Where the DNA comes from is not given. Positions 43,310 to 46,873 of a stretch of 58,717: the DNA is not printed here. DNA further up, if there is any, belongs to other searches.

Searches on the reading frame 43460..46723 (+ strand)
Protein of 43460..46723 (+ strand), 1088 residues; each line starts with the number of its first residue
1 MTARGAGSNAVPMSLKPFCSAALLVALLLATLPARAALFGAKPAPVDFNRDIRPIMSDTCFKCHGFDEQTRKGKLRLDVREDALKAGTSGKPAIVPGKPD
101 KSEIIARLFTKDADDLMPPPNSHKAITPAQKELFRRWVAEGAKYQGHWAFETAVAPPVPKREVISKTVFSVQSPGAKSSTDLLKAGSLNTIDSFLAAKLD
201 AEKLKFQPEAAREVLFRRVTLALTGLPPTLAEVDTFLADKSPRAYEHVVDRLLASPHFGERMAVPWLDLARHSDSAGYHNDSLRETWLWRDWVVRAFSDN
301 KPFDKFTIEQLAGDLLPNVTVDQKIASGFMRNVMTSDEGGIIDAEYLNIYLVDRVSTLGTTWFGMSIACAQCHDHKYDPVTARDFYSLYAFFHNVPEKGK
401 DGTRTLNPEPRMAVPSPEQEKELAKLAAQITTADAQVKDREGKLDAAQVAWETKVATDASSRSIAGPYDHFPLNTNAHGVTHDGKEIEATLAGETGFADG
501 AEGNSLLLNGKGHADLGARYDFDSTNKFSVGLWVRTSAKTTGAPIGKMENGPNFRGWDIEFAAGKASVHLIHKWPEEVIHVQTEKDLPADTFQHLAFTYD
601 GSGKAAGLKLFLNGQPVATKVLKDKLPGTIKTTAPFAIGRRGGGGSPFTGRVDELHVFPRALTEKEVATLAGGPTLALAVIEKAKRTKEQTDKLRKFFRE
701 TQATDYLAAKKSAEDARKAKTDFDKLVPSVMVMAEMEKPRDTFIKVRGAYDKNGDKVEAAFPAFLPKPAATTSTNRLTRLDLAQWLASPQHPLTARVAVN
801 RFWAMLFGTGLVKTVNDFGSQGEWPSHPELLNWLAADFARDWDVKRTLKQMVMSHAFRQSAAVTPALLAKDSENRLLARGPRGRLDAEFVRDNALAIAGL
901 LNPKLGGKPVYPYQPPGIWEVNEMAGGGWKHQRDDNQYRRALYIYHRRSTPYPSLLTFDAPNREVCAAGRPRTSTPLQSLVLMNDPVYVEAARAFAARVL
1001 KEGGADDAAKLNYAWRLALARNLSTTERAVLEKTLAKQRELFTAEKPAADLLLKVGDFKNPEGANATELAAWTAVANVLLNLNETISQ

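Call 80: search_protein_families(library=pfam, proteins=[window:43460-46723:+], max_evalue=0.00001)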
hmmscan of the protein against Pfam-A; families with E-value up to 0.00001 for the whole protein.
window:43460-46723:+ (1088 aa): 4 families
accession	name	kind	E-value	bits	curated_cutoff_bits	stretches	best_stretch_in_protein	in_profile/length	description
PF07587.16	PSD1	-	4.1e-93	311.7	28.5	1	778-1034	1-243/244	Protein of unknown function (DUF1553)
PF07583.16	PSCyt2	-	9.9e-79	264.6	29.8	1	191-395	2-207/209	Protein of unknown function (DUF1549)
PF13385.13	Laminin_G_3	-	7.1e-24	85.1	27.6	1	510-668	3-151/151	Concanavalin A-like lectin/glucanases superfamily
PF07635.16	PSCyt1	-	1.5e-17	64.4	22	1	60-120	1-58/59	Planctomycete cytochrome C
